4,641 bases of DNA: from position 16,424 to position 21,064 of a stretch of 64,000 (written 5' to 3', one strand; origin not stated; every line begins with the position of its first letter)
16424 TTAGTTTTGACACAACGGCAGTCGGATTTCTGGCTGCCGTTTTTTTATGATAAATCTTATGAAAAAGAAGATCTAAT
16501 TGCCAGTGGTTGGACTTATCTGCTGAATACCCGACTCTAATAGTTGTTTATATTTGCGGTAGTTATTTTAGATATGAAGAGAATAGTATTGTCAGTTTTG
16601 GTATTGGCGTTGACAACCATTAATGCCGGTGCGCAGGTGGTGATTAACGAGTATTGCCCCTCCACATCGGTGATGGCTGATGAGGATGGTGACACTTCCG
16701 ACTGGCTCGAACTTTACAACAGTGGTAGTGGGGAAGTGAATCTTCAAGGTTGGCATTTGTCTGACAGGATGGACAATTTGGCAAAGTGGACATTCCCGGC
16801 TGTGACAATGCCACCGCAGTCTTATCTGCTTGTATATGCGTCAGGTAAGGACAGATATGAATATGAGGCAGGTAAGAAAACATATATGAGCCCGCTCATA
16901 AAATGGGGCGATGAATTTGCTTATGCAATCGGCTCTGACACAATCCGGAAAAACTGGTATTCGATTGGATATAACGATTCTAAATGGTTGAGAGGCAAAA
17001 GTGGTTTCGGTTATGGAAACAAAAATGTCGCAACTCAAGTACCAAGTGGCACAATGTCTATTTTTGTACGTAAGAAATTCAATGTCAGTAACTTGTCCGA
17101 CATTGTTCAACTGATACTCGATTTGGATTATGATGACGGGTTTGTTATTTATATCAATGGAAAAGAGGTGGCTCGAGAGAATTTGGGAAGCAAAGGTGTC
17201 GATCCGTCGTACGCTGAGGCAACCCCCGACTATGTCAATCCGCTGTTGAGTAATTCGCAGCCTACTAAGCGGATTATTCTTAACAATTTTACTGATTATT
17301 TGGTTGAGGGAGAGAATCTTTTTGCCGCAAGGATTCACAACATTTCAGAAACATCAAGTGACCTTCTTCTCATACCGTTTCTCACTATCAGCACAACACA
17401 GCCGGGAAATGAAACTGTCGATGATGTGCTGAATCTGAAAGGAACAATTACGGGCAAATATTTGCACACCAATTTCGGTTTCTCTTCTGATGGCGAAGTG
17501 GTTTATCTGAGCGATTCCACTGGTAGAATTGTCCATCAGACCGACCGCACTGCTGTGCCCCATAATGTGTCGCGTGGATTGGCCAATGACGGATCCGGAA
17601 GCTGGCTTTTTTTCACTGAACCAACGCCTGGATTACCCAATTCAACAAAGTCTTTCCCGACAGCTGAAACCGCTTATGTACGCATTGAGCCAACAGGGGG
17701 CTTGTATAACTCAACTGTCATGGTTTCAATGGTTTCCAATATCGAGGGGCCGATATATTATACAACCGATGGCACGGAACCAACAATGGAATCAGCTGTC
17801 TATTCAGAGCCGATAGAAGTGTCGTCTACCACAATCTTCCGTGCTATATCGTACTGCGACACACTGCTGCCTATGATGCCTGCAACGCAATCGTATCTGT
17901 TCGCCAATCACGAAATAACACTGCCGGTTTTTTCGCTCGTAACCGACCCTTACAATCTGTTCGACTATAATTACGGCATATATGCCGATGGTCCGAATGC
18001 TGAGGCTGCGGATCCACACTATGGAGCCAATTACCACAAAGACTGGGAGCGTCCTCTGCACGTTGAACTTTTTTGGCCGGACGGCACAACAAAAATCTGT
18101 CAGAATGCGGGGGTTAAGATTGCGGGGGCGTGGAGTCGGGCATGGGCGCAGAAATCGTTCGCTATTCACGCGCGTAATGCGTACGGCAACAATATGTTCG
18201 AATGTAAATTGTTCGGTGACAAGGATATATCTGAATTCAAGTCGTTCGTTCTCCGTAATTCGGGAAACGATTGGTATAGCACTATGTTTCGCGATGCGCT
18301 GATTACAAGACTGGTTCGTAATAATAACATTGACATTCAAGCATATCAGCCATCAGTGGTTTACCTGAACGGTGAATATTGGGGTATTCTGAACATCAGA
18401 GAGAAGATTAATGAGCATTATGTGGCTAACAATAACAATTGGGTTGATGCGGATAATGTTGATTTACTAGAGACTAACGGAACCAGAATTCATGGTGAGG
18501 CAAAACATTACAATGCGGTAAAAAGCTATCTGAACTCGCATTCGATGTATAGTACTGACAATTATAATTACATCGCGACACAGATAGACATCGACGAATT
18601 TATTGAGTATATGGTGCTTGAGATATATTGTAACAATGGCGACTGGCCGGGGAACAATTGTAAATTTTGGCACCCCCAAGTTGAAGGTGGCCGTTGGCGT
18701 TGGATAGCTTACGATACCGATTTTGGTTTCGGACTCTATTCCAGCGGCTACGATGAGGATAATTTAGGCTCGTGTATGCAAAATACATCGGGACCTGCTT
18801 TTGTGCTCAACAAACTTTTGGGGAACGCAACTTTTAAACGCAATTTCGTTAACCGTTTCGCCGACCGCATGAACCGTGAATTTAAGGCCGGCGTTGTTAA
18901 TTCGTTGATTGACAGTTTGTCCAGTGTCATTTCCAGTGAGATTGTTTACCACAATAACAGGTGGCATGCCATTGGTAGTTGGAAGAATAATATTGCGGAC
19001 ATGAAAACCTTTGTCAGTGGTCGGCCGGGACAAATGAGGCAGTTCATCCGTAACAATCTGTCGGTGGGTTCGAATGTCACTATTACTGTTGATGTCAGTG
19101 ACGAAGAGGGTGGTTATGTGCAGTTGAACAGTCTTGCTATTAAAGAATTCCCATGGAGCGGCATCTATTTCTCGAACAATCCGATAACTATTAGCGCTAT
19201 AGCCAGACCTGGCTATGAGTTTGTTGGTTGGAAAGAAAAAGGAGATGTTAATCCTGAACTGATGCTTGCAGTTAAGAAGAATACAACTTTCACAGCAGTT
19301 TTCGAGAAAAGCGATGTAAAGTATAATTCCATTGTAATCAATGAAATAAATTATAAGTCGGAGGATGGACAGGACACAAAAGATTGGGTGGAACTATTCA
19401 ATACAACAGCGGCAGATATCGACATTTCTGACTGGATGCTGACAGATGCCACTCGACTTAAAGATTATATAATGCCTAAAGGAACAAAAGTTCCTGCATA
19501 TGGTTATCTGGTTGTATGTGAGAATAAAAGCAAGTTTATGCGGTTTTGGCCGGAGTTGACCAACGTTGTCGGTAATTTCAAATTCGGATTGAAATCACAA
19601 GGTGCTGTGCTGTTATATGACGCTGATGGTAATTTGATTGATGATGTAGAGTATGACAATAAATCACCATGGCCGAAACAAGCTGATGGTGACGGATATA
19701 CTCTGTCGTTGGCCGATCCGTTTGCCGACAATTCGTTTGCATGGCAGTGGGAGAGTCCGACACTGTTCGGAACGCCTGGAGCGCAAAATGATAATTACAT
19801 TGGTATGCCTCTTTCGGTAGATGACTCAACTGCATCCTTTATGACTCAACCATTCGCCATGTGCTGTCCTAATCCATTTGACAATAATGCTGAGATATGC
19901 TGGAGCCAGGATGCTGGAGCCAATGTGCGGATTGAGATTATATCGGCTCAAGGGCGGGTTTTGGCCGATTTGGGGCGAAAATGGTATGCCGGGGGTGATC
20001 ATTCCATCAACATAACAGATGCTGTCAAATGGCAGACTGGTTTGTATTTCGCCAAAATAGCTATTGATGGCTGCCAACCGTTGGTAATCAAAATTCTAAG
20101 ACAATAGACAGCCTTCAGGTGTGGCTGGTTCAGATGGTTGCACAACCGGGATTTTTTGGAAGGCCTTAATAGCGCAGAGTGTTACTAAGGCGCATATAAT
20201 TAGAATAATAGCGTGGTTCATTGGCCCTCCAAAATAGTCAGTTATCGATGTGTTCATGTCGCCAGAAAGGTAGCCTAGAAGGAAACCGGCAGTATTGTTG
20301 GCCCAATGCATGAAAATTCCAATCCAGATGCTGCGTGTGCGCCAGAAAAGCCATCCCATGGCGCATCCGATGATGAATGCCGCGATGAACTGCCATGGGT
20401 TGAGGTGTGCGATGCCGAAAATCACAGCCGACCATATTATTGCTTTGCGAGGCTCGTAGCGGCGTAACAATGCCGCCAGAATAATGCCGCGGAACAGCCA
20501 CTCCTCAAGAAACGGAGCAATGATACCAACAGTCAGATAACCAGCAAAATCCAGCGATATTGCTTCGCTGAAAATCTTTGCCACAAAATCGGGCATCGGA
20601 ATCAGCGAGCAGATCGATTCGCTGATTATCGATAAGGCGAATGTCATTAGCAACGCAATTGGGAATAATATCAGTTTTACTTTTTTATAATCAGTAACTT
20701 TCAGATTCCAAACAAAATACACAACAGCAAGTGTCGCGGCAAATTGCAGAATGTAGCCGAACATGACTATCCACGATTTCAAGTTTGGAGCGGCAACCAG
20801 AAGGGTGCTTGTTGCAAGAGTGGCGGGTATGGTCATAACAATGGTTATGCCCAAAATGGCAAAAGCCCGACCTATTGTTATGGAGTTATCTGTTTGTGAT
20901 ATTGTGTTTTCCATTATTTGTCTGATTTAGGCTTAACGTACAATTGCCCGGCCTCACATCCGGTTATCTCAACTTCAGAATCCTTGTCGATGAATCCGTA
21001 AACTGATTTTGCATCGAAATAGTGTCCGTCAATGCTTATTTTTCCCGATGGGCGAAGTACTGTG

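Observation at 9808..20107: Tandem array of three paralogous LTD-CotH-LTD giant proteins with T9SS sorting tails (candidate surface-displayed atypical kinases)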

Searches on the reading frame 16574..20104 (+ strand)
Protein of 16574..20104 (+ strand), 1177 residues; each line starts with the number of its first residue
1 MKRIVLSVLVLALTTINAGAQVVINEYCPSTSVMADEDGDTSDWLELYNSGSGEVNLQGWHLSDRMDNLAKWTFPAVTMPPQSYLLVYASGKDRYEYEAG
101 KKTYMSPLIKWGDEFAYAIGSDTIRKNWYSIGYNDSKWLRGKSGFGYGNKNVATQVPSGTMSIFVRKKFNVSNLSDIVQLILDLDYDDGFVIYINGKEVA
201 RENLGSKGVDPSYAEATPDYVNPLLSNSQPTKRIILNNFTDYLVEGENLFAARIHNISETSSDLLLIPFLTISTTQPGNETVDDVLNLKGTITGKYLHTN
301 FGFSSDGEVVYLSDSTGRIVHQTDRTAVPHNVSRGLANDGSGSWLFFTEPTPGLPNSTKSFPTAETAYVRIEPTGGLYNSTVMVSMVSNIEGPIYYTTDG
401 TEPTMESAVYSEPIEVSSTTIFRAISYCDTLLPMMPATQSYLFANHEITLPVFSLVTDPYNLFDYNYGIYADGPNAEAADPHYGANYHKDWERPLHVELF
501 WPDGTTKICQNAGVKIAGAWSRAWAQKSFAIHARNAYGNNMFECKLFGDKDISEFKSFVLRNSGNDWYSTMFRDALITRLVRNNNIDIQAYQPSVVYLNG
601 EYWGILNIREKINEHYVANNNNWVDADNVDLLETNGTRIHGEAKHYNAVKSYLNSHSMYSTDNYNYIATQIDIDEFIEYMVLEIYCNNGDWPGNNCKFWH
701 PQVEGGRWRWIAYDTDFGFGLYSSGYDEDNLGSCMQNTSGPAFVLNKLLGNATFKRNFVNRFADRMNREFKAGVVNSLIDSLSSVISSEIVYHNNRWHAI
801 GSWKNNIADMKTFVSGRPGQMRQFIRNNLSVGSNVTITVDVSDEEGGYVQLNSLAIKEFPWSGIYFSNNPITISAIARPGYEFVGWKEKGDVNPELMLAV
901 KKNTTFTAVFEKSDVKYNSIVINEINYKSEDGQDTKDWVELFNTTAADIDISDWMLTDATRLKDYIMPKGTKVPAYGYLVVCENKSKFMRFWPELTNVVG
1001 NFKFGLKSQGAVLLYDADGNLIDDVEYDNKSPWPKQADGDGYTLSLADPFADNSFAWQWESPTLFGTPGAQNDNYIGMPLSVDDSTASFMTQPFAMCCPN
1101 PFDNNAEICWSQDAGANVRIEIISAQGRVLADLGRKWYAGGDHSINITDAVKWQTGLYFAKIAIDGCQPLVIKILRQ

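Call 6: search_protein_families(library=pfam, proteins=[window:16574-20104:+], max_evalue=0.01)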
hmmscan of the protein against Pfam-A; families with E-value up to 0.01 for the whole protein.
window:16574-20104:+ (1177 aa): 6 families
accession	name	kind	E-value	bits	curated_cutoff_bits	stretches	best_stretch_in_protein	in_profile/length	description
PF08757.17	CotH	-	1e-48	167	23.8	1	514-818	1-319/322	CotH kinase protein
PF00932.25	LTD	-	1.7e-34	118.9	34.3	2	918-1027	6-107/109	Lamin Tail Domain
PF13290.12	CHB_HEX_C_1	-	1.7e-15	57.1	22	1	373-426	1-55/67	Chitobiase/beta-hexosaminidase C-terminal domain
PF13287.12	Fn3_assoc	-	9e-12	45.4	23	1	391-428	9-46/59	Fn3 associated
PF18998.6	Flg_new_2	-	1.2e-05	25.6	23.6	1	862-912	16-71/73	Divergent InlB B-repeat domain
PF18962.6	Por_Secre_tail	-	6.8e-05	23.5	27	1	1099-1165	3-65/75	Secretion system C-terminal sorting domain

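Call 7: search_protein_families(library=ncbifam, proteins=[window:16574-20104:+], max_evalue=0.01)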
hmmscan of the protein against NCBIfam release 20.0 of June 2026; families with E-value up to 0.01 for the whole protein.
window:16574-20104:+ (1177 aa): 2 families
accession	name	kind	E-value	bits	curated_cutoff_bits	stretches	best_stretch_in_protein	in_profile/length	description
NF052323.1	T9SSA_dep_M6i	equivalog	2.3e-06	25.9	600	1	1086-1164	949-1026/1043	T9SS-dependent M6-like inactivated metalloprotease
TIGR04183.1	Por_Secre_tail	domain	4.8e-06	26.5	23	1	1099-1165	3-61/72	T9SS type A sorting domain-containing protein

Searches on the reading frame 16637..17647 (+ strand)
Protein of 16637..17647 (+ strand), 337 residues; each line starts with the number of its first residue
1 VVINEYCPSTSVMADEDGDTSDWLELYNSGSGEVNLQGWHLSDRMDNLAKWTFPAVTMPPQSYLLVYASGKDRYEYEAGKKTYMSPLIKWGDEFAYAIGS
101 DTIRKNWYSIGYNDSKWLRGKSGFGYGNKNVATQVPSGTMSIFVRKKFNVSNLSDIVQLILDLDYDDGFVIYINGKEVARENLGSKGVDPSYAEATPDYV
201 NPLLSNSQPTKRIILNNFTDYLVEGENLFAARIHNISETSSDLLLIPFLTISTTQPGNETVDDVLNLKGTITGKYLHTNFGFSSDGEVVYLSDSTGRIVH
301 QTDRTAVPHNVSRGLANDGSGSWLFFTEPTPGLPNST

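Call 52: predict_structure(alignment_id=A2)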
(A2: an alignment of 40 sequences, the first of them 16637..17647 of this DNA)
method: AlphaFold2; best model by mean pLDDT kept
length: 337 residues; sequences in the alignment: 40
mean_pLDDT: 92.1   pTM: 0.70
mean pLDDT of the five models: 92.1, 92.0, 91.5, 91.5, 90.6
residues with pLDDT >= 90: 259; 70-90: 74; 50-70: 4; < 50: 0
segments of 3 or more residues with pLDDT < 50: none
pLDDT, mean of each block of 10 residues (from residue 1): 90 80 93 96 96 93 92 81 92 98 94 97 95 97 98 94 97 97 93 94 89 95 97 96 97 84 85 85 88 97 89 89 88 83
secondary structure, 60 per line:
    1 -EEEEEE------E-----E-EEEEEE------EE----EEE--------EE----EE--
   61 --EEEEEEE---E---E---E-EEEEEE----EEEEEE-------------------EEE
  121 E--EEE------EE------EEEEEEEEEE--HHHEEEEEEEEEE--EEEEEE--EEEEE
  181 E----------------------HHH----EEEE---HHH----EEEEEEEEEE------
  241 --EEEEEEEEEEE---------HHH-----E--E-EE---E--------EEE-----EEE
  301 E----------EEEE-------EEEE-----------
elements in order: E2-7 E22-27 E40-42 E63-69 E83-88 E93-98 E118-121 E124-126 E141-150 E156-165 E168-173 E176-181 E211-214 E225-234 E243-253 E290-292 E298-301 E312-315 E323-326

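Call 55: fold_search(model_id=the predicted structure, library=pdb)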
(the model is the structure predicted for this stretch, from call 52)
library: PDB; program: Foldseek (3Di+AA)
matches with E <= 10: 1386; with E <= 0.001: 170
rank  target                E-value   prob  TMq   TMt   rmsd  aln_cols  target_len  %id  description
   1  3gm8                  1.7e-06  1.00  0.28  0.13  16.8       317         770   15  Crystal structure of a beta-glycosidase from Bacteroides vulgatus (released 2009-03-31)
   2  3bga_B                5.6e-06  1.00  0.28  0.10  16.1       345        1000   11  Crystal structure of beta-galactosidase from Bacteroides thetaiotaomicron VPI-5482 (released 2007-12-11)
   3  6cxs_B                1.1e-05  1.00  0.30  0.18  11.8       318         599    9  Crystal Structure of Clostridium perfringens beta-glucuronidase bound with a novel, potent inhibitor 4-(8-(piperazin-1 (released 2019-04-17)
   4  3dec                  1.4e-05  1.00  0.31  0.12  15.1       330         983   12  Crystal structure of a glycosyl hydrolases family 2 protein from Bacteroides thetaiotaomicron (released 2008-06-17)
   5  3bga_A                1.4e-05  1.00  0.27  0.10  16.0       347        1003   12  Crystal structure of beta-galactosidase from Bacteroides thetaiotaomicron VPI-5482 (released 2007-12-11)
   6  6sd0_A                1.5e-05  1.00  0.30  0.11  15.1       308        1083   11  Structure of beta-galactosidase from Thermotoga maritima. (released 2020-01-15)
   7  1yq2_A                1.6e-05  1.00  0.31  0.11  13.3       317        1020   12  beta-galactosidase from Arthrobacter sp. C2-2 (isoenzyme C2-2-1) (released 2005-10-04)
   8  3w5m                  1.9e-05  0.99  0.23  0.08  27.8       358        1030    9  Crystal Structure of Streptomyces avermitilis alpha-L-rhamnosidase (released 2013-03-20)
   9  6d8g_A                2.5e-05  1.00  0.32  0.14  14.1       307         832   13  D341A D367A calcium binding mutant of Bacteroides uniformis beta-glucuronidase 2 (released 2018-10-17)
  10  5uj6_B                2.5e-05  1.00  0.31  0.14  16.6       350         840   11  Crystal Structure of Bacteroides Uniformis beta-glucuronidase (released 2017-06-28)
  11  6d8g_B                3.0e-05  1.00  0.31  0.14  17.6       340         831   12  D341A D367A calcium binding mutant of Bacteroides uniformis beta-glucuronidase 2 (released 2018-10-17)
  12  6d8k_A                3.5e-05  1.00  0.28  0.17  14.1       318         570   12  Bacteroides multiple species beta-glucuronidase (released 2018-10-17)
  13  5euv_A                3.9e-05  1.00  0.24  0.12  16.0       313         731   12  Crystal structure of a cold-adapted dimeric beta-D-galactosidase from Paracoccus sp. 32d strain (released 2016-09-14)
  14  3w5n                  4.1e-05  0.99  0.23  0.08  28.2       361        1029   11  Crystal Structure of Streptomyces avermitilis alpha-L-rhamnosidase complexed with L-rhamnose (released 2013-03-20)
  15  6u7j_B                4.6e-05  1.00  0.31  0.20  13.0       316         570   12  Uncultured Clostridium sp. Beta-glucuronidase (released 2019-10-30)
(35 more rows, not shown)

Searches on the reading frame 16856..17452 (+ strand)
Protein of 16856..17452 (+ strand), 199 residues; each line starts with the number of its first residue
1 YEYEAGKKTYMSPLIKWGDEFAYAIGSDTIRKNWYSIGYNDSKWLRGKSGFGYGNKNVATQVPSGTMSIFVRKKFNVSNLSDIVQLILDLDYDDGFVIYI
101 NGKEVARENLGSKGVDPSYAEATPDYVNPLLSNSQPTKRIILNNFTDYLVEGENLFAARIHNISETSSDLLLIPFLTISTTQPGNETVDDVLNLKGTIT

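Call 35: search_protein_families(library=pfam, proteins=[window:16856-17452:+], max_evalue=10)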
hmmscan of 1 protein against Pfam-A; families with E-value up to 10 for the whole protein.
seq(199 aa): 0 families

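Call 36: search_solved_structures(query=window:16856-17452:+, max_evalue=10, show_alignments=2)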
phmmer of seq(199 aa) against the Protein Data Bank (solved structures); distinct sequences matched with E-value up to 10: 2.
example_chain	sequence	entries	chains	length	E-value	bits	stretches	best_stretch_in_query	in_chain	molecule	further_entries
6vm6_A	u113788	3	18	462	0.79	12.5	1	90-149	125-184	SAVED domain-containing protein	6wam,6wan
9hdl_A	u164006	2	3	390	1.9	11.3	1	97-150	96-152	Clavaminate synthase-like protein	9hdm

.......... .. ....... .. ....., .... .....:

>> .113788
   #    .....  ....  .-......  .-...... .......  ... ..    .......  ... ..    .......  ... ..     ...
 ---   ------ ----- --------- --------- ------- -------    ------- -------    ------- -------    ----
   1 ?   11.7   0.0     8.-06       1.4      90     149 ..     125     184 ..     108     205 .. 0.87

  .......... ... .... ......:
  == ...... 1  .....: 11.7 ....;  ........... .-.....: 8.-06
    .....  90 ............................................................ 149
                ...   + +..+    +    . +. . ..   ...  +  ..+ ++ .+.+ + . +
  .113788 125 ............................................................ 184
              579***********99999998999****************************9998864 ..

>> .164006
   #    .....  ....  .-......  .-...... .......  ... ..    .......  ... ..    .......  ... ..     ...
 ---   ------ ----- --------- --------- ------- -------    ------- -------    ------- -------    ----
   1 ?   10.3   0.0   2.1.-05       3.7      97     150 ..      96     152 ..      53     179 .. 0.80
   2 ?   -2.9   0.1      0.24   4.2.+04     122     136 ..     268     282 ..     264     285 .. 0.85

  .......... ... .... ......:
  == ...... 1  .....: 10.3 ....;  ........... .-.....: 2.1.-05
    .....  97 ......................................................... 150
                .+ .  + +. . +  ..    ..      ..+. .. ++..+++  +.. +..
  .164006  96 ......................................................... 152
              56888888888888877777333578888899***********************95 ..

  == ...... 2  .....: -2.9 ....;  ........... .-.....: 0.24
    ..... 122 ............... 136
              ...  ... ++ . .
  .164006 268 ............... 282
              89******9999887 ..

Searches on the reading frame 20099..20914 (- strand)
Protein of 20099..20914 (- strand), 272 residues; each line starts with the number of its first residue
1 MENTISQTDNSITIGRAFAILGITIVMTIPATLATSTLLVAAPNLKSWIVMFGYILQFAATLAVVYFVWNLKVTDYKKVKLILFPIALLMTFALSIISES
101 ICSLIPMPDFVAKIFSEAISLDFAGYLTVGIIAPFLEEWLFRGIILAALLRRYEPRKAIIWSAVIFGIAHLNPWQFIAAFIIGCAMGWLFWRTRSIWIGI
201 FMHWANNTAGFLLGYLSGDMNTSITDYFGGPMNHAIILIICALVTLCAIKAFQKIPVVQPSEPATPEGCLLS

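Call 10: search_protein_families(library=pfam, proteins=[window:20099-20914:-], max_evalue=0.001)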
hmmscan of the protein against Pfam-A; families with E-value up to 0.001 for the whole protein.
window:20099-20914:- (272 aa): 1 family
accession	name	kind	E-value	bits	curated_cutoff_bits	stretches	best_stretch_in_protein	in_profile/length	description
PF02517.21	Rce1-like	-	1.3e-24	86.7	22.4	1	123-208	5-92/93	Type II CAAX prenyl endopeptidase Rce1-like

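Call 83: search_protein_families(library=ncbifam, proteins=[window:20099-20914:-], max_evalue=0.001)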
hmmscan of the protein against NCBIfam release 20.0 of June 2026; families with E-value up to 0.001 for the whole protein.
window:20099-20914:- (272 aa): 5 families
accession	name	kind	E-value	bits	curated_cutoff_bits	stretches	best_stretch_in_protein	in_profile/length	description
NF041647.1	ABC_perm_CPBP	equivalog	3.2e-27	95.5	435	1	9-214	418-634/636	ABC transporter permease subunit/CPBP intramembrane protease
NF033192.3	CPBP_JDVT_MrtJ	equivalog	8.8e-12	45.6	75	1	131-210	6-95/98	JDVT-CTERM system glutamic-type intramembrane protease MrtJ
NF040589.1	CPBP_Synerg_MrtS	equivalog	4.1e-11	43.4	130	1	122-207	72-160/170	Synerg-CTERM system glutamic-type intramembrane protease MrtS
NF046050.1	CPBP_fam_MroQ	equivalog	1e-09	38.2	270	1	89-210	94-220/243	intramembrane glutamic endopeptidase MroQ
TIGR03008.1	pepcterm_CAAX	equivalog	0.00049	20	81.05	1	130-208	124-207/222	CAAX prenyl protease-related protein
